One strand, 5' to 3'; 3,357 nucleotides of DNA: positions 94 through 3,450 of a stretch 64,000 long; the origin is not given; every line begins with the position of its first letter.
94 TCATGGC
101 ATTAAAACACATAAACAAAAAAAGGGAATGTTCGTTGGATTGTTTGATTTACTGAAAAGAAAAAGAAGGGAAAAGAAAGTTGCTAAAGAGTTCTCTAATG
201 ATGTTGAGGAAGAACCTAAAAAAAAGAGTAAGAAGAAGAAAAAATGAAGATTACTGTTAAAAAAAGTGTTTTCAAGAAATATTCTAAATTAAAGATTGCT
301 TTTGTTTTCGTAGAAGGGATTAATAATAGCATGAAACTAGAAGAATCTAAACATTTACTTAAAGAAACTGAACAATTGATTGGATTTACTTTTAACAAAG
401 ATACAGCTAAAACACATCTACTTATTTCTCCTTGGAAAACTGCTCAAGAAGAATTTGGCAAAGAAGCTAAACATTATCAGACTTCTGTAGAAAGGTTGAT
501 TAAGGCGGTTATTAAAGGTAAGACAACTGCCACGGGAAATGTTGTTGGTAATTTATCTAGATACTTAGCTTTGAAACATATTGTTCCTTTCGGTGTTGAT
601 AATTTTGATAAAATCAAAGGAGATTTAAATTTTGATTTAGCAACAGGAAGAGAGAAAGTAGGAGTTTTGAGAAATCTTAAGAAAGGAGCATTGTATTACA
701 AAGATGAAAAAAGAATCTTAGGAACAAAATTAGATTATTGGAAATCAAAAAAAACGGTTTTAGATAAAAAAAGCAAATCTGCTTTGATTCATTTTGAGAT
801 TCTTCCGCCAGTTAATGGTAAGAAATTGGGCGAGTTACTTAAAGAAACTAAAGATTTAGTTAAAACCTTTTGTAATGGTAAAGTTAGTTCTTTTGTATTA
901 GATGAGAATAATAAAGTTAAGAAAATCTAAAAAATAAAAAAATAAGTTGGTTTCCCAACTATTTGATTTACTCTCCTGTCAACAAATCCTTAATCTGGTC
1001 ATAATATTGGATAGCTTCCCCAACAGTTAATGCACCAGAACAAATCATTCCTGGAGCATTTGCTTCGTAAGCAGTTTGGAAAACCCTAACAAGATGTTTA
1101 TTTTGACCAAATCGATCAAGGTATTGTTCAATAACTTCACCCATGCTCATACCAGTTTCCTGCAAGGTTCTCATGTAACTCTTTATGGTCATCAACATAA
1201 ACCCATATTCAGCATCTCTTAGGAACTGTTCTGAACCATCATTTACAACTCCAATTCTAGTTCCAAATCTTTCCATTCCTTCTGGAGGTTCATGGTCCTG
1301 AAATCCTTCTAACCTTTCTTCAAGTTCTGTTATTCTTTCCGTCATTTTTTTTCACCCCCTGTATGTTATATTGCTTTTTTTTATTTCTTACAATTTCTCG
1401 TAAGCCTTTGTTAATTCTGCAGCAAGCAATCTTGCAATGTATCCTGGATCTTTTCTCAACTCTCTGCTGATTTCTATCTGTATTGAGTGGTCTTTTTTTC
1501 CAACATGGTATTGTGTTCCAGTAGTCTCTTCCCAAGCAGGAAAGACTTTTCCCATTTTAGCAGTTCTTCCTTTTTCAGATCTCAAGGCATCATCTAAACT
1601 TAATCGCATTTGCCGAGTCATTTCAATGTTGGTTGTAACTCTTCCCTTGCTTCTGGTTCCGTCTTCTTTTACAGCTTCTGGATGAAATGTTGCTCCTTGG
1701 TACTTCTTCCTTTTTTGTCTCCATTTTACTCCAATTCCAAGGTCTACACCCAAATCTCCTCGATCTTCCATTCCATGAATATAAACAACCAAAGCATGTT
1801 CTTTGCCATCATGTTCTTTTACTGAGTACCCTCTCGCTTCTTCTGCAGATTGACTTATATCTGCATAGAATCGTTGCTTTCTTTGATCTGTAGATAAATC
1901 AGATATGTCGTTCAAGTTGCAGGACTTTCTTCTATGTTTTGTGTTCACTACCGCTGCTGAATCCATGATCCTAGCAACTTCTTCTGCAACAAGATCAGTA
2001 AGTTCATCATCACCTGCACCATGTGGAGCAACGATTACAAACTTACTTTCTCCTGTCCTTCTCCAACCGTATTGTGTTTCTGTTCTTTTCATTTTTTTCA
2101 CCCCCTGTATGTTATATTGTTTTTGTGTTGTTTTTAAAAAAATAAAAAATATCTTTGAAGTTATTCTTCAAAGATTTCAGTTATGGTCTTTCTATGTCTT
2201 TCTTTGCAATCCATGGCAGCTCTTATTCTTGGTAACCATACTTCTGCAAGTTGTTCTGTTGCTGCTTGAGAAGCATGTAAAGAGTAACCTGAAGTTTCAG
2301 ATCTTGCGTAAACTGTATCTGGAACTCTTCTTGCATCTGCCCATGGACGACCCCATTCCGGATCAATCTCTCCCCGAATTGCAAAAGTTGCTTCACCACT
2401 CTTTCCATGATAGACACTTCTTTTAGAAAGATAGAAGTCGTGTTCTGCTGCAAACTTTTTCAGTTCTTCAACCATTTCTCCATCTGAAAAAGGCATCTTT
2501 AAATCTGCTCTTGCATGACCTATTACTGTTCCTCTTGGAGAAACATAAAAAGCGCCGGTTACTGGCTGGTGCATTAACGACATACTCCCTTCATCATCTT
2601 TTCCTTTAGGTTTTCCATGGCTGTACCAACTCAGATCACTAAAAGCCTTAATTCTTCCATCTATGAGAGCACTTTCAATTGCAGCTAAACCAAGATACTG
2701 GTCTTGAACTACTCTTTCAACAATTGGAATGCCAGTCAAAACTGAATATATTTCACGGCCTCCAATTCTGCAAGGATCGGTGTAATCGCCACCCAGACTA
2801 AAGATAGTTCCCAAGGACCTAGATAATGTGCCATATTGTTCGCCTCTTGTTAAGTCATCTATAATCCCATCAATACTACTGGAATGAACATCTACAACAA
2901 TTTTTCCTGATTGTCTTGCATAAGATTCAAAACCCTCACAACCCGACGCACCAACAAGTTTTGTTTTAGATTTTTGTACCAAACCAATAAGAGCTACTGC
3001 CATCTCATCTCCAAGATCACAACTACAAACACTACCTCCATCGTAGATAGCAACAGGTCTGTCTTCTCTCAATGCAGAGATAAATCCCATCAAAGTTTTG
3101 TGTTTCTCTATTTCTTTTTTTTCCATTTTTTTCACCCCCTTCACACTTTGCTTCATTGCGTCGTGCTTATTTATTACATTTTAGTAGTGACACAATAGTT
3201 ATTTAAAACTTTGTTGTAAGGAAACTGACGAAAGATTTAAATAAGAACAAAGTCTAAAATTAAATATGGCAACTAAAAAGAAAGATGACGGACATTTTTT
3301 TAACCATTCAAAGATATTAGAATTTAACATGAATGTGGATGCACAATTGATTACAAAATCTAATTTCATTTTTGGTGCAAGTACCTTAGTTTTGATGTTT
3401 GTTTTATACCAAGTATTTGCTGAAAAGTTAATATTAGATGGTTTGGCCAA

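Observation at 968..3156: Three-gene cassette in which every gene carries the same 30-nt leader ending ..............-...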

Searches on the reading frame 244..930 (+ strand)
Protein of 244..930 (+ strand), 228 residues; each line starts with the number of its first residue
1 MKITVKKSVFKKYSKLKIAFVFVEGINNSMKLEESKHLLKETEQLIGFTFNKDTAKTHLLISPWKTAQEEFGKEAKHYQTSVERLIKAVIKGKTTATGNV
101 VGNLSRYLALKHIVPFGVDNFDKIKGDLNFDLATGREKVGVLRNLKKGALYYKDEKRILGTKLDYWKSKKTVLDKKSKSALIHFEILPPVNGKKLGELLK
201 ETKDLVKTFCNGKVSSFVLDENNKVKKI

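Call 5: search_protein_families(library=pfam, proteins=[window:244-930:+], max_evalue=0.1)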
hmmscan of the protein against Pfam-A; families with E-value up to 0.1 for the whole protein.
window:244-930:+ (228 aa): 1 family
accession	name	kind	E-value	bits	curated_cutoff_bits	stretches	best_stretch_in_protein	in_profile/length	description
PF03483.22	B3_4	-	8.2e-07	29.2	29.3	1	70-191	8-131/174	B3/4 domain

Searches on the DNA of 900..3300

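Call 89: search_rna_families(source=window, start=900, end=3300, threshold=evalue, max_evalue=1)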
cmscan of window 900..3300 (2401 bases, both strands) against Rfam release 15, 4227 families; matches with E-value up to 1: 1.
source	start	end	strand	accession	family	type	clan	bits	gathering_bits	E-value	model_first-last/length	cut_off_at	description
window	3133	3252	+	RF00443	SNORA27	Gene; snRNA; snoRNA; HACA-box;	CL00032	21.7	64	0.72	1-127/127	no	Small nucleolar RNA SNORA27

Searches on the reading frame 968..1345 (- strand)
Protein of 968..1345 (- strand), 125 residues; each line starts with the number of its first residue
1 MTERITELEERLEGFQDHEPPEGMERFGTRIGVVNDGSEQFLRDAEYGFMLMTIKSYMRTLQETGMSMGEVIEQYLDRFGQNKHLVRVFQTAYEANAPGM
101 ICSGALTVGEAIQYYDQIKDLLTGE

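Call 5: search_protein_families(library=pfam, proteins=[window:968-1345:-], max_evalue=0.1)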
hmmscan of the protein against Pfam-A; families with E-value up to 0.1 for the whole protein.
window:968-1345:- (125 aa): 0 families

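Call 10: search_protein_families(library=padloc, proteins=[window:968-1345:-], max_evalue=1)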
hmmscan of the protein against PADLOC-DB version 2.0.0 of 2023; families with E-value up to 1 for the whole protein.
window:968-1345:- (125 aa): 0 families

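Call 11: search_protein_families(library=phrogs, proteins=[window:968-1345:-], max_evalue=1)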
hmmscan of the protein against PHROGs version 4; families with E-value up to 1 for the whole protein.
window:968-1345:- (125 aa): 1 family
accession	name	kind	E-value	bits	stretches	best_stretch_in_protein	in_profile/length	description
phrog_26921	-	unknown function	0.13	13.8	1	48-95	27-74/76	-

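Call 12: search_protein_families(library=ncbifam, proteins=[window:968-1345:-], max_evalue=1)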
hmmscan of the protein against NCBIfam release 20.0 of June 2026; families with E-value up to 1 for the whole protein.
window:968-1345:- (125 aa): 0 families

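Call 15: find_homologous_proteins(query=window:968-1345:-)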
Query window:968-1345:- (125 aa): 1 proteins with E <= 0.001 among 375 candidates.
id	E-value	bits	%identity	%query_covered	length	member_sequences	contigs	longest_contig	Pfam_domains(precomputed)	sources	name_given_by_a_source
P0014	9.8e-77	273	100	100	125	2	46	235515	-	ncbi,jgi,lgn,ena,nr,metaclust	ncbi:hypothetical protein HOE37_03935 [Candidatus Woesearchaeota archaeon]|jgi:hypothetical protein|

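Call 20: find_encoding_contigs(protein=P0014, flank=5000, max_places=10)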
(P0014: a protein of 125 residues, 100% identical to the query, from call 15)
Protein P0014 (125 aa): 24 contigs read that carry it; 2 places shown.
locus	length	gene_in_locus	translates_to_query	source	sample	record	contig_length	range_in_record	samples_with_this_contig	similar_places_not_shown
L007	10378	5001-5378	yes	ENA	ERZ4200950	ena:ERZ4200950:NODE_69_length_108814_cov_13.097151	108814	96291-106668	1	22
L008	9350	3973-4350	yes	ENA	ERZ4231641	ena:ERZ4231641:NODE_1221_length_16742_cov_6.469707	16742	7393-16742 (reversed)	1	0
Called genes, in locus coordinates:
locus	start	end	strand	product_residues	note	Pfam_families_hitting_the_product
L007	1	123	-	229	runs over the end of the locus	PF01177:Asp_Glu_race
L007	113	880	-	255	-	-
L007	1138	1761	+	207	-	PF13840:ACT_7 (weak)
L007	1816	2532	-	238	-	PF01978:TrmB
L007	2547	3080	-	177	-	PF18967:PycTM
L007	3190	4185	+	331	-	-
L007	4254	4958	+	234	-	PF05908:Gamma_PGA_hydro (faint)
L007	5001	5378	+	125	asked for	-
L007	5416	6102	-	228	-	PF03483:B3_4 (weak)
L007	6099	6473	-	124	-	-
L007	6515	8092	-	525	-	PF01921:tRNA-synt_1f, PF01406:tRNA-synt_1e (faint), PF09334:tRNA-synt_1g (faint), PF19269:Anticodon_2 (weak)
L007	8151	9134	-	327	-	PF04055:Radical_SAM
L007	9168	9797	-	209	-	-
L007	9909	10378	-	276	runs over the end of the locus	PF01261:AP_endonuc_2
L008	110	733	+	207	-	PF13840:ACT_7 (weak)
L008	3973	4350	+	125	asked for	-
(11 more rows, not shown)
